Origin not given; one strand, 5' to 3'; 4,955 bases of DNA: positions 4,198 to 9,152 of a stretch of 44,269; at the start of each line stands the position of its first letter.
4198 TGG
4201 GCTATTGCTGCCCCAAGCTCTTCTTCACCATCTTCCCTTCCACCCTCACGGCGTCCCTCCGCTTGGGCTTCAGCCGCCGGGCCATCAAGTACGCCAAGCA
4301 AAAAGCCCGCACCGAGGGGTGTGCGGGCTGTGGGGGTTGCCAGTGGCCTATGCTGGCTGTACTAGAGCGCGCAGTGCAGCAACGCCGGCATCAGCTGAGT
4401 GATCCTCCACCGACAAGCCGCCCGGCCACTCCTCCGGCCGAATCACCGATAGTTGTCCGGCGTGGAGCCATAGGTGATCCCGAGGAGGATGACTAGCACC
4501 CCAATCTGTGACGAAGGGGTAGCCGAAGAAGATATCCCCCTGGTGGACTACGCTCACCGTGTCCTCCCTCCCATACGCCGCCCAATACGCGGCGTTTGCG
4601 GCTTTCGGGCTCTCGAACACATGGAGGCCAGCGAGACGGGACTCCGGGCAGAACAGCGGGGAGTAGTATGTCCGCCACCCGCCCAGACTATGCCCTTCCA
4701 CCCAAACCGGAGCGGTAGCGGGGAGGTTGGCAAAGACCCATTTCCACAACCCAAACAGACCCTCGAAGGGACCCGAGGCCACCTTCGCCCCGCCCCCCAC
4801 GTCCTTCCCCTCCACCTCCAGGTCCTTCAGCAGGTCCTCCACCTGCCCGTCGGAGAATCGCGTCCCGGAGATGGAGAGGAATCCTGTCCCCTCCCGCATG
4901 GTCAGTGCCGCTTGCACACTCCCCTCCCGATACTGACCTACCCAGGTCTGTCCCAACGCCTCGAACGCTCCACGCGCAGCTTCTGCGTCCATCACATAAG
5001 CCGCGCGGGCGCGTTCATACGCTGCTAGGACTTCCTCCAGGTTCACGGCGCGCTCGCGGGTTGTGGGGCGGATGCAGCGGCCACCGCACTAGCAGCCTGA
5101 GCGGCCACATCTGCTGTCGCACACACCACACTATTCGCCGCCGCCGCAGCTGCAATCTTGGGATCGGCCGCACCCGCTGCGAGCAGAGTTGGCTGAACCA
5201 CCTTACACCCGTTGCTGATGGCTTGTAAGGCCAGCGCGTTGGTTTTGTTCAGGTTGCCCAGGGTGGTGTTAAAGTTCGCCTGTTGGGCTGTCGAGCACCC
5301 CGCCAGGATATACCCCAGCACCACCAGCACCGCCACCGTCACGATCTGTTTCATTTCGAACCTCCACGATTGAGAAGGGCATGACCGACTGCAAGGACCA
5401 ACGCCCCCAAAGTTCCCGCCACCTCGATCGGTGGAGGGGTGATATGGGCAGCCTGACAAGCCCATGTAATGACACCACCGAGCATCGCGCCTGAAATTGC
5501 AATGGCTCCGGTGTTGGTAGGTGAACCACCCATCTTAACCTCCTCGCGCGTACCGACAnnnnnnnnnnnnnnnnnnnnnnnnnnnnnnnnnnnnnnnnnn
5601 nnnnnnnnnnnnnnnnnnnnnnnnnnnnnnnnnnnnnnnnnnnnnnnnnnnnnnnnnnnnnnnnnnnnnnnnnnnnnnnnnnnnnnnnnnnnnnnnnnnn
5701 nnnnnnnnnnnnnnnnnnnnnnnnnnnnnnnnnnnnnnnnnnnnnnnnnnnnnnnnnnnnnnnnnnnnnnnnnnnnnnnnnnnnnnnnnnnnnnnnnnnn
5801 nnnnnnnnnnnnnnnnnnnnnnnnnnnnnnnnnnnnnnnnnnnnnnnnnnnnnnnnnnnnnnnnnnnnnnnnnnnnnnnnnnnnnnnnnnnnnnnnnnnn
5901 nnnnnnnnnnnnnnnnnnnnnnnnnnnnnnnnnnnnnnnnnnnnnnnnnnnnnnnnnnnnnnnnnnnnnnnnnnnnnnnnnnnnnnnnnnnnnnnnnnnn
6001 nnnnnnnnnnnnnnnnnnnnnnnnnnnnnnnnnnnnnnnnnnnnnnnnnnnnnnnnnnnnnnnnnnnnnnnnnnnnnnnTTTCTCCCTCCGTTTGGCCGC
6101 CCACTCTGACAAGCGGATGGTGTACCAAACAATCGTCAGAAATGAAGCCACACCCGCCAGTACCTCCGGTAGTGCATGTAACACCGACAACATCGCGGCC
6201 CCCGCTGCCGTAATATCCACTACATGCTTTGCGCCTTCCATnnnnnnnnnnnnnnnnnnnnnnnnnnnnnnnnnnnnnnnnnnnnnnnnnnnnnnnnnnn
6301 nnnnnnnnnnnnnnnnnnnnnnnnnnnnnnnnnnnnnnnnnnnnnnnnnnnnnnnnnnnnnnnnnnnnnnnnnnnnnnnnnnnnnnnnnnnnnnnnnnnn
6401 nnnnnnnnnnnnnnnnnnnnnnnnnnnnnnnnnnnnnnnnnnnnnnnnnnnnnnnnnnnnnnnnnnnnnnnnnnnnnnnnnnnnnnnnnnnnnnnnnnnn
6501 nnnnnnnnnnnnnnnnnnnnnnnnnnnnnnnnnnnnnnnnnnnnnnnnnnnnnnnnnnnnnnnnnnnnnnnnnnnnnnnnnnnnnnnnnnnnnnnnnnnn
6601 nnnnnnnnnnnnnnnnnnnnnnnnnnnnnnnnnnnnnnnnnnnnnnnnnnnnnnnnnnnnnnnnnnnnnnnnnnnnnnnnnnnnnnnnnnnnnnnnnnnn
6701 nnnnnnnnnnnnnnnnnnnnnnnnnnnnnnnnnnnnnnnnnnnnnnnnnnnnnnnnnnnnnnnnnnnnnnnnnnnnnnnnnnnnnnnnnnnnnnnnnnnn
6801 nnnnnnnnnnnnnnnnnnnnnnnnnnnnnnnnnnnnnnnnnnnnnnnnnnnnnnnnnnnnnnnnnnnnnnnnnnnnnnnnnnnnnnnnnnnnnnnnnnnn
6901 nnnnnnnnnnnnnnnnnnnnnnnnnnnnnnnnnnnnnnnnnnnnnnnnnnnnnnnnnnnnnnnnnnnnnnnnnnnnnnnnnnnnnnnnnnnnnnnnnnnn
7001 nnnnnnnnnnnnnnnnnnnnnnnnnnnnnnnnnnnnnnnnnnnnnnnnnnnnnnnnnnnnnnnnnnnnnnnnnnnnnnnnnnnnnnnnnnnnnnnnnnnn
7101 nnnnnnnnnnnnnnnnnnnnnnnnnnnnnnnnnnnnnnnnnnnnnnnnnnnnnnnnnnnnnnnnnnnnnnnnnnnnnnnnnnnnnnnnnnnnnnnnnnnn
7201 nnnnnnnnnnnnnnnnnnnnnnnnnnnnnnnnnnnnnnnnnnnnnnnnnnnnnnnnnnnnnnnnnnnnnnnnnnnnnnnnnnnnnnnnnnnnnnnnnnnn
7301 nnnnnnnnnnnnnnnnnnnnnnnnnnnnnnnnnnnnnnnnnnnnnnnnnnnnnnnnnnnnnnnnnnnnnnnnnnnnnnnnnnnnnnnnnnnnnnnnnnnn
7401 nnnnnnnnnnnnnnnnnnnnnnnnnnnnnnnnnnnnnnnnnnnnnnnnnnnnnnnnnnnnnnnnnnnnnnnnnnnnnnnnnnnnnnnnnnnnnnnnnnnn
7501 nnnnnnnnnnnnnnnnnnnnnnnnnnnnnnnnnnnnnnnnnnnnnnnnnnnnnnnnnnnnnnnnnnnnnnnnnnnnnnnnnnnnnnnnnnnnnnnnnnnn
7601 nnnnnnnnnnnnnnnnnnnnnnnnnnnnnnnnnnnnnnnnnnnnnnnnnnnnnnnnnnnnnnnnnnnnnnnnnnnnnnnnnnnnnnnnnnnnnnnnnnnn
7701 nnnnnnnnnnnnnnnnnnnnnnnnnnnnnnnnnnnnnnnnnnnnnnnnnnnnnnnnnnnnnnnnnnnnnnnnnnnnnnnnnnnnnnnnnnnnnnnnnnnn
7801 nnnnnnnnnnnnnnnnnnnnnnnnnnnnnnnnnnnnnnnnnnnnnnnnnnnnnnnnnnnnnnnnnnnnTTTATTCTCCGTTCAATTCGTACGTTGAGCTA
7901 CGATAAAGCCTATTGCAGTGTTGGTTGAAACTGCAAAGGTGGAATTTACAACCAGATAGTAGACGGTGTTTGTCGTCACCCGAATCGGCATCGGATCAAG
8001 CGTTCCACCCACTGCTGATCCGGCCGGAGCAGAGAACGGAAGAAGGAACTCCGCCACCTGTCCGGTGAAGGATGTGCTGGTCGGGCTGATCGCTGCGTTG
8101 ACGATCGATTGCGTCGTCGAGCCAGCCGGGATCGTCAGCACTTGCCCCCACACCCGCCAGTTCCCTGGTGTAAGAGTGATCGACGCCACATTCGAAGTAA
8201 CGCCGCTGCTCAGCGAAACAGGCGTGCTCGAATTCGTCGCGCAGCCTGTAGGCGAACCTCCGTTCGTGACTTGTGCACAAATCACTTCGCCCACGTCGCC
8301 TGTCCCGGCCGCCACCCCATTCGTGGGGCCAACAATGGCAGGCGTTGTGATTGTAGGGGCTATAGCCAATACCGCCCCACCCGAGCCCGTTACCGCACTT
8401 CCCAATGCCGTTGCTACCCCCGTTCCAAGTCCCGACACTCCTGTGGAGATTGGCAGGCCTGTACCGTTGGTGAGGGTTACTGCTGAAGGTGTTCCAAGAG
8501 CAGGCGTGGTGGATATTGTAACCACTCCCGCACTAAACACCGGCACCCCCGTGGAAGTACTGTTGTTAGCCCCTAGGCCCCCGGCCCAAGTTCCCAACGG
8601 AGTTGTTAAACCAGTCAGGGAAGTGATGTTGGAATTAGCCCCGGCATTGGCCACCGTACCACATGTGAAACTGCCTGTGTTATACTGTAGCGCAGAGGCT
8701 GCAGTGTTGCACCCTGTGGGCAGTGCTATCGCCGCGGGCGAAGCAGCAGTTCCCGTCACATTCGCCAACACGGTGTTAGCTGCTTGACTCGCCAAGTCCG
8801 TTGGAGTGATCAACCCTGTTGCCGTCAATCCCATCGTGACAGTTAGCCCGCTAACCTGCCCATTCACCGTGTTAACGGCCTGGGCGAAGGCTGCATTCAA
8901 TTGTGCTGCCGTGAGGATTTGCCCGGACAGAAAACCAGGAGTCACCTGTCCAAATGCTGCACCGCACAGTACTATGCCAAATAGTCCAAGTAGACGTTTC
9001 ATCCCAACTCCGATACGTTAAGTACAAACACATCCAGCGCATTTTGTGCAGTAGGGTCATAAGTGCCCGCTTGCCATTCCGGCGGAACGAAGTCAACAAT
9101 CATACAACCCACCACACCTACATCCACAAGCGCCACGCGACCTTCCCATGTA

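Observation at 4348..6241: Lysis cassette ending in a GHSLGG lipase-like hydrolase coupled to a lipoprotein, with no classical i-spanin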

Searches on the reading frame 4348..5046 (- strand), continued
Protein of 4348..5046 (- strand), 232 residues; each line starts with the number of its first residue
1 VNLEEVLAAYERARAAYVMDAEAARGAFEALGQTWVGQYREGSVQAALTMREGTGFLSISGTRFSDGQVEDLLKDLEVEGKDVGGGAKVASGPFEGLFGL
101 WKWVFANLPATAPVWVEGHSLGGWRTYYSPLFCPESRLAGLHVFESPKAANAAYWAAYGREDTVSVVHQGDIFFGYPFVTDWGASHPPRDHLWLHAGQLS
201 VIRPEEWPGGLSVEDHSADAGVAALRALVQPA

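Call 41: find_related_loci(query=A1, collection=genome_contigs, flank=5000)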
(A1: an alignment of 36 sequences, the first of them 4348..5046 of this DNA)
Query A1 (232 aa) in genome_contigs; peptide patterns used: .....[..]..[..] (x = any residue, [..] = any of these).
52 stretches matched a pattern; 10 encode a relative of the query (tblastn E <= 1e-3); 10 distinct loci.
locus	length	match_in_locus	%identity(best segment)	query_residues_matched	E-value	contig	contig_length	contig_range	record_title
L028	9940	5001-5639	47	17-229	2e-60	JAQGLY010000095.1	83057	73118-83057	MAG: Herbaspirillum sp. isolate RYN_547 scaffold_681563, whole genome shotgun sequence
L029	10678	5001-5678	46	1-225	2e-58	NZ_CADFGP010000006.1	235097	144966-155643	Paraburkholderia tuberum STM678 strain LMG 21444, whole genome shotgun sequence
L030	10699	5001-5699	48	1-232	7e-58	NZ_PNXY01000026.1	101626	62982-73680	Paraburkholderia rhynchosiae strain WSM 3937 NODE_26_length_101626_cov_29.5746_ID_4962, whole genome shotgun sequence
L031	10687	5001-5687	44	2-229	1e-55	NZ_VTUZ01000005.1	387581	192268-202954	Paraburkholderia panacisoli strain DCY113 contig5, whole genome shotgun sequence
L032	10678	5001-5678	46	1-225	2e-54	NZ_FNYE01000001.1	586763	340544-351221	Paraburkholderia diazotrophica strain LMG 26031, whole genome shotgun sequence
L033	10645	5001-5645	46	17-230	4e-52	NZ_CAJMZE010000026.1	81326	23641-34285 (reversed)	Paraburkholderia sp. J41 26, whole genome shotgun sequence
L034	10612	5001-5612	47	17-219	4e-51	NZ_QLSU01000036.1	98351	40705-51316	Paraburkholderia unamae strain CATux-332 Ga0215848_136, whole genome shotgun sequence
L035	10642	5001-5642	43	17-229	4e-50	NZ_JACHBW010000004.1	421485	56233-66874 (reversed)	Paraburkholderia bannensis strain WP4_2_2 Ga0348322_04, whole genome shotgun sequence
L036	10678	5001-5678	46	1-225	4e-49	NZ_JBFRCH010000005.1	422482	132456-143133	Paraburkholderia phymatum strain EG181B NODE_5_length_422482_cov_25.735504, whole genome shotgun sequence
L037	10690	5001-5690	45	1-229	4e-47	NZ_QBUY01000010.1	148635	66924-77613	Paraburkholderia sp. C35 NODE_10_length_148635_cov_26.6442, whole genome shotgun sequence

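Call 47: search_protein_representatives(alignment_id=A1)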
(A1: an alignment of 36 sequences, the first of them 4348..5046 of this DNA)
Query: 36 sequences, 235 profile positions. Proteins with E-value up to 0.001 (for the whole library): 1386; up to 1e-10: 155; up to 1e-30: 61. The best 150 are listed.
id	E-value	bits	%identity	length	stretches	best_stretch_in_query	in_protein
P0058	1.1e-91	322.9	-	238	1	2-231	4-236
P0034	1.1e-88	313.2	-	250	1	3-233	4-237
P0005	2.5e-88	312.0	-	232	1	1-232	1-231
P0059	8.6e-88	310.2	-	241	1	2-223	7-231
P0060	9.7e-76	270.8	-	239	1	2-232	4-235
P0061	1.0e-75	270.7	-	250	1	2-233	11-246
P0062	5.9e-75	268.2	-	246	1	2-233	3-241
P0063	1.8e-74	266.6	-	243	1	1-230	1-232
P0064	1.5e-70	253.7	-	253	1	2-234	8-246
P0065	4.0e-69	249.1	-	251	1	2-231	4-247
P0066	4.5e-69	248.9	-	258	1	4-233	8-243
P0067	1.0e-67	244.5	-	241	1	1-229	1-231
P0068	1.5e-67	244.0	-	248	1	2-233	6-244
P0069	1.7e-67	243.8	-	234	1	1-232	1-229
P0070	2.0e-65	237.0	-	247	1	2-232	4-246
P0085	3.2e-51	190.5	-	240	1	2-231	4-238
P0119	5.5e-26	107.9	-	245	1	1-233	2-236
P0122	9.5e-25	103.9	-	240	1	5-233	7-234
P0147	2.9e-19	85.9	-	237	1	4-233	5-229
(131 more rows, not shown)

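Call 49: find_encoding_contigs(protein=P0119, flank=4000, max_places=2)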
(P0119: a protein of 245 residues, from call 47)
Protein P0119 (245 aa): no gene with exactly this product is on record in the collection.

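Call 50: find_encoding_contigs(protein=P0085, flank=4000, max_places=2)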
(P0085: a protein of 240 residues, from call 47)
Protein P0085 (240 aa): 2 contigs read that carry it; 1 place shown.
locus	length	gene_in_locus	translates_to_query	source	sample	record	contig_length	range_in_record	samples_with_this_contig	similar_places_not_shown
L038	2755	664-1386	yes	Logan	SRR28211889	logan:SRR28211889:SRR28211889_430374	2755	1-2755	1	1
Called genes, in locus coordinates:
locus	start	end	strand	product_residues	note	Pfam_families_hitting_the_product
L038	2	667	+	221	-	?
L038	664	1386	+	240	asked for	-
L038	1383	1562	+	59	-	-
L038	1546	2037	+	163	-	-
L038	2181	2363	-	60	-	-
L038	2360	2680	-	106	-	PF13223:DUF4031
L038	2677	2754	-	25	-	?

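Call 54: find_related_loci(query=A3, collection=viral_contigs, flank=5000)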
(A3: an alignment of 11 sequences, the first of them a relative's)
Query A3 (240 aa) in viral_contigs; peptide patterns used: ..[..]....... (x = any residue, [..] = any of these).
16 stretches matched a pattern, but none encodes a relative of the query by tblastn (E <= 1e-3).

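Call 55: find_encoding_contigs(protein=P0122, flank=5000, max_places=2)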
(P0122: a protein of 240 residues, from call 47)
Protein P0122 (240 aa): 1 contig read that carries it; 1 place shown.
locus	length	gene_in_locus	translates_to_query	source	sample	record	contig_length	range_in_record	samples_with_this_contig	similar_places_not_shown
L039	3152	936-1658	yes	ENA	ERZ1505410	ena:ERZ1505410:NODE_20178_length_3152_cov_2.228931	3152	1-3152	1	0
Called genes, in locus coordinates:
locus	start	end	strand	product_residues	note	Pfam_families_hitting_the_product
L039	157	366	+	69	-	-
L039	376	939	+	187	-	-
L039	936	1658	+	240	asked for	-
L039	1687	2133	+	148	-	PF07486:Hydrolase_2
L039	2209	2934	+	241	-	-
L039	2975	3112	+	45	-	-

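Call 56: find_encoding_contigs(protein=P0147, flank=5000, max_places=2)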
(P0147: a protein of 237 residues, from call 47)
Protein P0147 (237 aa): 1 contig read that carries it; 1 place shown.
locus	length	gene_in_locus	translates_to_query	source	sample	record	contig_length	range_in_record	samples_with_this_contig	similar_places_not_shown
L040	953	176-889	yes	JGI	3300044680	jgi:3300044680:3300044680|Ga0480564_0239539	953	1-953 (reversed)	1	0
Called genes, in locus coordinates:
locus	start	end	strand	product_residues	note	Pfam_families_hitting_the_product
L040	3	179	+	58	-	?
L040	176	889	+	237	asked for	PF01764:Lipase_3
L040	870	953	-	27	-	?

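Call 71: search_protein_families(library=ncbifam, max_evalue=0.1, proteins=[window:4348-5046:-])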
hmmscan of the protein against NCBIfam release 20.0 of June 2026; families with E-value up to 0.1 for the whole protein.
window:4348-5046:- (232 aa): 0 families

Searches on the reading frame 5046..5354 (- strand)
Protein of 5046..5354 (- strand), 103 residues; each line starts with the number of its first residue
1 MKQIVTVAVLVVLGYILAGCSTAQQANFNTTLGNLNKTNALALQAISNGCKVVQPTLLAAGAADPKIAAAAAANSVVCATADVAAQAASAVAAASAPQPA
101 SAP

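Call 3: search_protein_families(library=pfam, max_evalue=0.1, proteins=[window:5046-5354:-])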
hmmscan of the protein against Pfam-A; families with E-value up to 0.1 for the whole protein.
seq(103 aa): 0 families

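Call 4: search_protein_families(library=phrogs, max_evalue=0.1, proteins=[window:5046-5354:-])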
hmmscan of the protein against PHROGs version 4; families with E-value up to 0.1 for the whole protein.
seq(103 aa): 1 family
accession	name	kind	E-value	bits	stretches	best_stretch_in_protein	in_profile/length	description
phrog_13808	-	unknown function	0.05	14.5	1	2-68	3-70/206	-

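Call 25: search_dna_similar(query=window:5046-5354:-, collection=phages, mode=protein, max_rows=25, max_evalue=0.1)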
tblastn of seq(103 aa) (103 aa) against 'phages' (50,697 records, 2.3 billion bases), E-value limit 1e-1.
No match.

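Call 62: find_homologous_proteins(query=window:5046-5354:-, max_evalue=0.01)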
Query seq(103 aa) (103 aa): 22 proteins with E <= 0.01 among 212 candidates.
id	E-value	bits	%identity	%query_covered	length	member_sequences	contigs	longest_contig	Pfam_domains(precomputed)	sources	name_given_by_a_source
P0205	5.5e-49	181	97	100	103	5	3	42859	-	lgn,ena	-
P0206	3.5e-29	118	71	84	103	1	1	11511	-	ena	-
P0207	4.1e-29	118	74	56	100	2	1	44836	-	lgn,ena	-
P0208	5.0e-29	118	69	76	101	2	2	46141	-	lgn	-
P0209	1.3e-25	107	77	60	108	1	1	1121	-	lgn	-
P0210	6.3e-25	105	62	83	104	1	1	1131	-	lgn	-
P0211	8.2e-25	104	58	63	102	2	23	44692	-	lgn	-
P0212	9.4e-25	104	61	80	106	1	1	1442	-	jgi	jgi:hypothetical protein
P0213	1.9e-23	100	69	82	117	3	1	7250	-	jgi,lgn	jgi:hypothetical protein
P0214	2.2e-23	100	71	44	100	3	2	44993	-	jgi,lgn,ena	jgi:hypothetical protein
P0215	3.1e-23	99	58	55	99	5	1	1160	-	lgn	-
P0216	3.4e-23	99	70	80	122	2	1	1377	-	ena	-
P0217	1.0e-22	98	77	60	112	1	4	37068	-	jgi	jgi:hypothetical protein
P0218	1.2e-22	97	60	78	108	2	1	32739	-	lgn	-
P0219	2.1e-22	97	70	64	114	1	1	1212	-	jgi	jgi:hypothetical protein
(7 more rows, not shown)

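Call 70: predict_structure(alignment_id=A4)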
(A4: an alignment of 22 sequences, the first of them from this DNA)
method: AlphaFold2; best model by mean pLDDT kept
length: 103 residues; sequences in the alignment: 22
mean_pLDDT: 61.8   pTM: 0.32
mean pLDDT of the five models: 61.8, 61.6, 60.7, 49.9, 43.6
residues with pLDDT >= 90: 0; 70-90: 17; 50-70: 74; < 50: 12
segments of 3 or more residues with pLDDT < 50: 93-103
pLDDT, mean of each block of 10 residues (from residue 1): 70 60 55 60 67 66 69 69 63 46 40
secondary structure, 60 per line:
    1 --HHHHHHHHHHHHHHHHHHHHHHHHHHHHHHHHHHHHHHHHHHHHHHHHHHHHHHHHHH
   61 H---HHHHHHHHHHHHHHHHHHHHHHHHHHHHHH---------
elements in order: H3-61 H65-94

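Call 71: search_protein_families(library=ncbifam, max_evalue=0.1, proteins=[window:5046-5354:-])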
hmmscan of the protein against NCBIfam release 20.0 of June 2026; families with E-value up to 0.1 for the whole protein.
seq(103 aa): 4 families
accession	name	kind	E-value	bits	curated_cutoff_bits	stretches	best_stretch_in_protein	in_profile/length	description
NF052321.1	LP_Lmo2079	subfamily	0.0082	15.5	150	1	1-39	1-39/354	Lmo2079 family surface lipoprotein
NF007541.0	PRK10154.1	equivalog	0.034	14.2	221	1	1-72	1-71/134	DUF2541 family protein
NF007428.1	PRK09973.1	equivalog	0.039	14.5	120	1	1-62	1-59/85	lipoprotein YqhH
NF058647.1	lipo_LytA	equivalog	0.08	13.2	110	1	1-33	1-31/107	acidic lipoprotein LytA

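Call 84: find_related_loci(query=A4, collection=viral_contigs, flank=3000)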
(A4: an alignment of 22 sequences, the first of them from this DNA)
Query A4 (103 aa) in viral_contigs; peptide patterns used: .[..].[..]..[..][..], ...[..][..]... (x = any residue, [..] = any of these).
148 stretches matched a pattern; 24 encode a relative of the query (tblastn E <= 1e-3); 24 distinct loci.
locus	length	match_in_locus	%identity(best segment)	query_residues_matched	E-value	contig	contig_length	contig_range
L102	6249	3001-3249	65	1-82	4e-28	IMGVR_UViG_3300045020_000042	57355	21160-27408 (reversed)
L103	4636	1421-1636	68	14-82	3e-27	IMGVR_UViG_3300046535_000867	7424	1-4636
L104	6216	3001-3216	68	14-82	3e-27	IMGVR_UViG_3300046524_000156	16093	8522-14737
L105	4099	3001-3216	68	14-82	3e-27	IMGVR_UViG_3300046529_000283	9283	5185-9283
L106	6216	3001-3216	65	14-82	4e-26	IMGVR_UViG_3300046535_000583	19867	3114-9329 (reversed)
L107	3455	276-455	72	19-78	2e-24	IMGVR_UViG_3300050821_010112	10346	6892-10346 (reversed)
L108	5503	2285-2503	59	1-78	1e-23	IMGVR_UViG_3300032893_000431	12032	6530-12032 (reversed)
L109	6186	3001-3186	59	1-66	2e-21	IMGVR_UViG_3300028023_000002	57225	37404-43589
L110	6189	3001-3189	62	16-78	3e-21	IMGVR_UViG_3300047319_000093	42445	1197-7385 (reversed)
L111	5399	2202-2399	60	1-66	1e-20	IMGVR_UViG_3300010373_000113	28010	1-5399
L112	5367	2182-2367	77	17-78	1e-19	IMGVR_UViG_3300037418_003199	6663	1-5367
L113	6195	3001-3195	68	16-80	1e-18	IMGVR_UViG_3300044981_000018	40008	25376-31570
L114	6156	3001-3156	63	1-57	4e-18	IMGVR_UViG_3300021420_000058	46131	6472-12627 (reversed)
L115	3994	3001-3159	61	1-57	1e-17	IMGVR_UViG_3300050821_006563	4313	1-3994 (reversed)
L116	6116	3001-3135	71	17-61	2e-16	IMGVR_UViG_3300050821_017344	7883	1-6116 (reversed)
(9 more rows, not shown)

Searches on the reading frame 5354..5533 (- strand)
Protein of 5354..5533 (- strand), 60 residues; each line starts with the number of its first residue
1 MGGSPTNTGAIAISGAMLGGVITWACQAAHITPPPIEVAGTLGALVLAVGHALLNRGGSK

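Call 3: search_protein_families(library=pfam, max_evalue=0.1, proteins=[window:5354-5533:-])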
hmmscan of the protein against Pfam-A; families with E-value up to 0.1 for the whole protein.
seq(60 aa): 0 families

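Call 4: search_protein_families(library=phrogs, max_evalue=0.1, proteins=[window:5354-5533:-])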
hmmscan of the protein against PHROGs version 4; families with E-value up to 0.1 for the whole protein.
seq(60 aa): 0 families

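Call 71: search_protein_families(library=ncbifam, max_evalue=0.1, proteins=[window:5354-5533:-])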
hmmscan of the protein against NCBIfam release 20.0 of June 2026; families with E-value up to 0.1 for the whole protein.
seq(60 aa): 0 families

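Call 72: find_homologous_proteins(query=window:5354-5533:-, max_evalue=0.01)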
Query seq(60 aa) (60 aa): 3 proteins with E <= 0.01 among 5 candidates.
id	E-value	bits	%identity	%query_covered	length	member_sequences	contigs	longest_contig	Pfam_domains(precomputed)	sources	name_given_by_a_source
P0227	6.9e-27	110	90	98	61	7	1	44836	-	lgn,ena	-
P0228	2.7e-25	105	83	100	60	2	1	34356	-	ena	-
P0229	1.2e-23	100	83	100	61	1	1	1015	-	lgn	-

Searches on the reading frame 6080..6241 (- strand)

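Call 3: search_protein_families(library=pfam, max_evalue=0.1, proteins=[window:6080-6241:-])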
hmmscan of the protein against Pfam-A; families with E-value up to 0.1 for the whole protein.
seq(54 aa): 0 families

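Call 4: search_protein_families(library=phrogs, max_evalue=0.1, proteins=[window:6080-6241:-])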
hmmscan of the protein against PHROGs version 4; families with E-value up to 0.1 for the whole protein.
seq(54 aa): 0 families

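Call 71: search_protein_families(library=ncbifam, max_evalue=0.1, proteins=[window:6080-6241:-])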
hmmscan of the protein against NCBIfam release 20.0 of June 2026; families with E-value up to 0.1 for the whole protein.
seq(54 aa): 1 family
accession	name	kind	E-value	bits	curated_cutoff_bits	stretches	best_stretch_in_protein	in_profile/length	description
TIGR03651.1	circ_ocin_uber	subfamily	0.00013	22.2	30.7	1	4-43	14-55/73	circular bacteriocin, circularin A/uberolysin family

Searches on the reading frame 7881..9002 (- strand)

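Call 42: search_protein_families(library=phrogs, max_evalue=0.00001, proteins=[window:7881-9002:-])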
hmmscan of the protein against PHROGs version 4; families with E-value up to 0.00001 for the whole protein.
window:7881-9002:- (373 aa): 1 family
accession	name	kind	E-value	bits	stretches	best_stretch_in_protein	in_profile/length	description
phrog_11393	-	tail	1e-11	45.2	1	112-371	266-536/538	tail fiber protein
